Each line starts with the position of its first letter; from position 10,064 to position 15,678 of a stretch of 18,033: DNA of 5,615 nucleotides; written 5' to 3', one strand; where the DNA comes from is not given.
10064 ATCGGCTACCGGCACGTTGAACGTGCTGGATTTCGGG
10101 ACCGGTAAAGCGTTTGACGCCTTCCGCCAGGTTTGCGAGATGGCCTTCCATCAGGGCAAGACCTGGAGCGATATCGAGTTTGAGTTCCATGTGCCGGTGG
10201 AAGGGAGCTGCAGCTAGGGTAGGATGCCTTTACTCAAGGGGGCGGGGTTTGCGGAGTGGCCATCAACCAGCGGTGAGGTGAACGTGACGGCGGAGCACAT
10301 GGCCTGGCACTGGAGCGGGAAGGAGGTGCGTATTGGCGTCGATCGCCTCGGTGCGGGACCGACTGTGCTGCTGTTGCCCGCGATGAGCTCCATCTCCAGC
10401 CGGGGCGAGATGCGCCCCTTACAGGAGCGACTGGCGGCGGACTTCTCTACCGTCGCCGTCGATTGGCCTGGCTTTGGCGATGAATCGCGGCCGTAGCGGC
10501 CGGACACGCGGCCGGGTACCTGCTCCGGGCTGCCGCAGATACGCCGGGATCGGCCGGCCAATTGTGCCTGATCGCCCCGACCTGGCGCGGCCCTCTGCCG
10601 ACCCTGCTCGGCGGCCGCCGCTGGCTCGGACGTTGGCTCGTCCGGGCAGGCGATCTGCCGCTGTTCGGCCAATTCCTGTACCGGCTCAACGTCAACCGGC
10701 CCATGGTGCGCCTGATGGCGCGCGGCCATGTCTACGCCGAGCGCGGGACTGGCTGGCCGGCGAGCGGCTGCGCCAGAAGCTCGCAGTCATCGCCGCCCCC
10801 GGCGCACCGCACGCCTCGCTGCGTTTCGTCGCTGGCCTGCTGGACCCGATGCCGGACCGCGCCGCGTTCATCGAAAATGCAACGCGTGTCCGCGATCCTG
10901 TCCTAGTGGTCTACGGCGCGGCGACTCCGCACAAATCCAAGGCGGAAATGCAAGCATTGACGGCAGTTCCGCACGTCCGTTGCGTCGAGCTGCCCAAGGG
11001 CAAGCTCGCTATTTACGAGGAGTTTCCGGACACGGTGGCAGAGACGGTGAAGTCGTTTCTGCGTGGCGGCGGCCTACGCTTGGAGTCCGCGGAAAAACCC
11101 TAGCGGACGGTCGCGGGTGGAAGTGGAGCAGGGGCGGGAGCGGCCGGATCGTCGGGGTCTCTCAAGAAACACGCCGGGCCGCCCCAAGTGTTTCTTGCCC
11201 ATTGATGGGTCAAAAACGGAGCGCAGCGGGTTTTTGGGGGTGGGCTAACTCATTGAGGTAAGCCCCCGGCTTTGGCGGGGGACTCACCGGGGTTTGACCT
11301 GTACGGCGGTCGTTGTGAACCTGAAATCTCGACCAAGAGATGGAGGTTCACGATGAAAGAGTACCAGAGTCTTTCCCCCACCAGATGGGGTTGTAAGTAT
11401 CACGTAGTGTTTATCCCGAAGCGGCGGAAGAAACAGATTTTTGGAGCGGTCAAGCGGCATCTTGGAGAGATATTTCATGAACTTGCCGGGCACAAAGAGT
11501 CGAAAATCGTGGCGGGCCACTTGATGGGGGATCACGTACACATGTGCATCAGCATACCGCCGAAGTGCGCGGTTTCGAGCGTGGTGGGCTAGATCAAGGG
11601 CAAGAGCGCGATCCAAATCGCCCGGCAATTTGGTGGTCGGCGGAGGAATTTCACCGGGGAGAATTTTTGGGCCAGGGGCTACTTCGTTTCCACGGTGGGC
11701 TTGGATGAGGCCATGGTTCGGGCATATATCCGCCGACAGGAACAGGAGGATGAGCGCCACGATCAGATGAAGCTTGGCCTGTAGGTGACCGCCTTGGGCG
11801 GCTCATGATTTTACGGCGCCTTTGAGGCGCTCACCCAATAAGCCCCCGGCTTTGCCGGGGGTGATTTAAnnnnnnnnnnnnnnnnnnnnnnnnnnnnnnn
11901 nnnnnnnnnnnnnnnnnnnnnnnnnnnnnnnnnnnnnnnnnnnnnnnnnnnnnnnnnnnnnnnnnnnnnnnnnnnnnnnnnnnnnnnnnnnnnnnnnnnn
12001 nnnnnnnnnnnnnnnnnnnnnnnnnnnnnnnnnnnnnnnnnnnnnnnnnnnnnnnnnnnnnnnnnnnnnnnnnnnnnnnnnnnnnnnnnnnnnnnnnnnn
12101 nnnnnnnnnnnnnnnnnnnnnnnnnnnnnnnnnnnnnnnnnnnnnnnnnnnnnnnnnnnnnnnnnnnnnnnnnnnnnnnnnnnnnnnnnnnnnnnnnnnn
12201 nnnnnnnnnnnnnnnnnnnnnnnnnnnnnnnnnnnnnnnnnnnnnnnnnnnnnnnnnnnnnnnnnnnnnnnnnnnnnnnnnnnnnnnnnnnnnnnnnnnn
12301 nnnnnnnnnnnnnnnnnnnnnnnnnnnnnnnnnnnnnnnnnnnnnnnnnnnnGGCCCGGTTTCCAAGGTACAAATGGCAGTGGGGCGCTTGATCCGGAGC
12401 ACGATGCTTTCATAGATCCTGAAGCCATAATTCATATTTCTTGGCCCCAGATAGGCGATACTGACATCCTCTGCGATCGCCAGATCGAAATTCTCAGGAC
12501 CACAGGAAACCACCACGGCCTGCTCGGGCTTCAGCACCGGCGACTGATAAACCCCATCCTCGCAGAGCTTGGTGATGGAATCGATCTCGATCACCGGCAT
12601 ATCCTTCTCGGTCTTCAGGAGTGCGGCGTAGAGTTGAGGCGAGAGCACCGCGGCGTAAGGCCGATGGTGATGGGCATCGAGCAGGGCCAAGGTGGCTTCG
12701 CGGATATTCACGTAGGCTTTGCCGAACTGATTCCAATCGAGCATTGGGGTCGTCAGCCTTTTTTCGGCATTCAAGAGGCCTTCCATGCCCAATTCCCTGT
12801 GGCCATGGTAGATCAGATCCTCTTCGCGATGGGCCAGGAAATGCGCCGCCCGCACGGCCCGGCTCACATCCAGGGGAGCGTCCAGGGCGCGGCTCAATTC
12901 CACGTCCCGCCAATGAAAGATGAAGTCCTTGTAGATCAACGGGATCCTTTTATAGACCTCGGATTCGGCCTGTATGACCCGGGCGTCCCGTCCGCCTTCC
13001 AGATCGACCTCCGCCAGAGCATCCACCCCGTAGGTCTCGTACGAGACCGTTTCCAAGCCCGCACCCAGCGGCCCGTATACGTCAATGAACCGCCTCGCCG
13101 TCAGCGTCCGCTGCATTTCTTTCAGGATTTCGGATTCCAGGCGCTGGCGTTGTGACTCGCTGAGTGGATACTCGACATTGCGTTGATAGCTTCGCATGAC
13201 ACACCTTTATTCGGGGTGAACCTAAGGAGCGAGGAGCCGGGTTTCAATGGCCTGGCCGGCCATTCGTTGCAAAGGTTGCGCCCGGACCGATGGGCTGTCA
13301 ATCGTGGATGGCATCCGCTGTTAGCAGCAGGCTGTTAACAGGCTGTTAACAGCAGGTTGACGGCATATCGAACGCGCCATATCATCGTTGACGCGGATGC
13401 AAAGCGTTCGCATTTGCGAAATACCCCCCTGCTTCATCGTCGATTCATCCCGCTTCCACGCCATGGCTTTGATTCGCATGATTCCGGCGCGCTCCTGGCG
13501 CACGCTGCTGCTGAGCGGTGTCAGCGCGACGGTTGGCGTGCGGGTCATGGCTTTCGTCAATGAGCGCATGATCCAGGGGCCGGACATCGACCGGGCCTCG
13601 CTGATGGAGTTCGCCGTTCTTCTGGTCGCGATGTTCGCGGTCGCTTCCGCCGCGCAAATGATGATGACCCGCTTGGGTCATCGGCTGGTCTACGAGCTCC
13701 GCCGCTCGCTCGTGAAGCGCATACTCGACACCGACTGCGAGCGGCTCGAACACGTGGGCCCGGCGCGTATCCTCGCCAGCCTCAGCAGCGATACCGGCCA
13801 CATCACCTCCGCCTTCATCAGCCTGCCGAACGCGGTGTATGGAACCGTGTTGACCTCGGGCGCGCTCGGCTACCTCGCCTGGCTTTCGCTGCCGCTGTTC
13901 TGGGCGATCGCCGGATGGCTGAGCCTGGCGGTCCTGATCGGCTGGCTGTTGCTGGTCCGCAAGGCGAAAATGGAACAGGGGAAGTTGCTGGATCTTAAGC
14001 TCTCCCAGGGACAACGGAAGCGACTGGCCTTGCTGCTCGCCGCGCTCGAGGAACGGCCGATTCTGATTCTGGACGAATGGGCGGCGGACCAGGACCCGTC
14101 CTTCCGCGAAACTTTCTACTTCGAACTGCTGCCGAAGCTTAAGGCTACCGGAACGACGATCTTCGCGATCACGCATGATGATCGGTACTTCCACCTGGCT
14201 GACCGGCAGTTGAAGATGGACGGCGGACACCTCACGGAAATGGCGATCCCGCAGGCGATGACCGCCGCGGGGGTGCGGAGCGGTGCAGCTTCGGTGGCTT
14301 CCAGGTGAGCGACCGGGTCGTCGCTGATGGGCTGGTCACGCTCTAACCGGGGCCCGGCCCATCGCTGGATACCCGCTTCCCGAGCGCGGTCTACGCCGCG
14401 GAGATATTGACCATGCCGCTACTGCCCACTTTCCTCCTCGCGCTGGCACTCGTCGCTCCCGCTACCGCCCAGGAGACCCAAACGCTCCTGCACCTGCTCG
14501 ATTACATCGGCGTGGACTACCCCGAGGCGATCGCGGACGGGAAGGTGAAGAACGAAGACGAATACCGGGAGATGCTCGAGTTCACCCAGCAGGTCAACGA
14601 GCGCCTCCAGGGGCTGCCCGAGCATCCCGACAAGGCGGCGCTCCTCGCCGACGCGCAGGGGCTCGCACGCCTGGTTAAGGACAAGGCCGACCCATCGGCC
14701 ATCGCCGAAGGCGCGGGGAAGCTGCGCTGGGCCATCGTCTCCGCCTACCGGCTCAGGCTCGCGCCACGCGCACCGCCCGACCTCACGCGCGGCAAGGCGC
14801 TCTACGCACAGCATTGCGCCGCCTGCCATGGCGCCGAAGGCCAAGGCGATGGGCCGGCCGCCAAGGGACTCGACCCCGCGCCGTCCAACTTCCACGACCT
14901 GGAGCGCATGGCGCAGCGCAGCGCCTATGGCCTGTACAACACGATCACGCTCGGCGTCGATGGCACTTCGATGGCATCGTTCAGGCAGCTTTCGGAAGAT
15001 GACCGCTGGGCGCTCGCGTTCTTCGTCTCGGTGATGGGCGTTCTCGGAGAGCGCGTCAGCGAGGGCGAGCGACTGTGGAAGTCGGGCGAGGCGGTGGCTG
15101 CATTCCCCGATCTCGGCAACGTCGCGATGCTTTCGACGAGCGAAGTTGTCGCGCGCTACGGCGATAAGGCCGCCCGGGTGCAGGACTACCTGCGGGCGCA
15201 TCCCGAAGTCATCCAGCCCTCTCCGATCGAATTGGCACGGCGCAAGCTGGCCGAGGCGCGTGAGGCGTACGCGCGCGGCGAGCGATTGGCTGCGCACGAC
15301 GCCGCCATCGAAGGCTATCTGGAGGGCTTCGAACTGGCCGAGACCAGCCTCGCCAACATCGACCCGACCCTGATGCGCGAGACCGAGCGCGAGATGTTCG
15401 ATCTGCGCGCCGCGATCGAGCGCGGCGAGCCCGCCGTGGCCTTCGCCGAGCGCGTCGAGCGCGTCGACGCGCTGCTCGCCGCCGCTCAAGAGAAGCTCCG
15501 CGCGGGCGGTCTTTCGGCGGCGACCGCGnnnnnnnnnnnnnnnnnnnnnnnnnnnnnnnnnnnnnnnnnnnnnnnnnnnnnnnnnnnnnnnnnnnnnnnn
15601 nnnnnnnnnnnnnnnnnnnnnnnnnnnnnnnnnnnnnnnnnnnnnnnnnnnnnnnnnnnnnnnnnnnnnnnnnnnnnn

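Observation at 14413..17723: Cytochrome c-FTR1 fusion permease paired with an uncharacterised lipoprotein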

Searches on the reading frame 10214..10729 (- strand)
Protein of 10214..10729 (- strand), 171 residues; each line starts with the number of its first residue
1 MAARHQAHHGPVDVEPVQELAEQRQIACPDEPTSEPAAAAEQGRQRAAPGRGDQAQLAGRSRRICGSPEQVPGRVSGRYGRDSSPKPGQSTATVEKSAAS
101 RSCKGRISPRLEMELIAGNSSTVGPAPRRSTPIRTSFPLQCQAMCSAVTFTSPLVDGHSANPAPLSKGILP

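Call 7: search_protein_families(library=pfam, proteins=[window:10214-10729:-], max_evalue=0.001)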
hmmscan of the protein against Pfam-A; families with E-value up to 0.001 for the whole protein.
window:10214-10729:- (171 aa): 0 families

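Call 66: search_protein_families(library=pfam, proteins=[window:10214-10729:-], max_evalue=0.05)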
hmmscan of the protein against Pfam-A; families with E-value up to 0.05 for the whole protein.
window:10214-10729:- (171 aa): 0 families

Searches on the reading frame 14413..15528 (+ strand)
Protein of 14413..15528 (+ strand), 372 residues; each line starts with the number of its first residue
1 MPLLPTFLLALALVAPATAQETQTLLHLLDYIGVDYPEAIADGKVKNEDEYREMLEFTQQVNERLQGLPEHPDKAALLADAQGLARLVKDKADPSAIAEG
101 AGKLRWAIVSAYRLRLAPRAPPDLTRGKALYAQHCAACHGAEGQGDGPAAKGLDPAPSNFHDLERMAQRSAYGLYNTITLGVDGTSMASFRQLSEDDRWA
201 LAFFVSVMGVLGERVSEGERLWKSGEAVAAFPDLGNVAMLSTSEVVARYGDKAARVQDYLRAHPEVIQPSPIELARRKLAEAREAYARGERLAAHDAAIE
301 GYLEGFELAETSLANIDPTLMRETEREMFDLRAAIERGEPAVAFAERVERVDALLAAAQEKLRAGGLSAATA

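Call 84: predict_structure(alignment_id=A7)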
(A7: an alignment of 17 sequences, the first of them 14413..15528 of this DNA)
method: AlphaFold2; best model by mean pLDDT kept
length: 372 residues; sequences in the alignment: 17
mean_pLDDT: 85.4   pTM: 0.68
mean pLDDT of the five models: 85.4, 84.8, 82.3, 81.7, 81.0
residues with pLDDT >= 90: 186; 70-90: 144; 50-70: 24; < 50: 18
segments of 3 or more residues with pLDDT < 50: 1-3, 9-16, 366-372
pLDDT, mean of each block of 10 residues (from residue 1): 49 54 83 82 88 94 91 93 97 90 85 72 94 92 90 81 88 84 71 88 94 95 85 84 91 96 82 89 93 94 89 83 96 94 94 91 54 38
secondary structure, 60 per line:
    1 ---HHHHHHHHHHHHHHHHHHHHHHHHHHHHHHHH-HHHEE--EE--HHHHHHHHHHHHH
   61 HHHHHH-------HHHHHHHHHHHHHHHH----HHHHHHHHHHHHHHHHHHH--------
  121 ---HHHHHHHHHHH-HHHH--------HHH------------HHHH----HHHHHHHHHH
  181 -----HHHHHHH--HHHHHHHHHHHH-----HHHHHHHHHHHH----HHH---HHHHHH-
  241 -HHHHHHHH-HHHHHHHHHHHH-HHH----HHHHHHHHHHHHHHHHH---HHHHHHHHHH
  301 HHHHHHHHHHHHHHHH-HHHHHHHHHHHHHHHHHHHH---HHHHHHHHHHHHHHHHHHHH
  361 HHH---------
elements in order: H4-35 H48-66 H74-89 H94-112 H124-134 H136-139 H163-166 H171-180 H186-192 H195-206 H212-223 H234-239 H242-249 H251-262 H271-287 H291-316 H318-337 H341-363
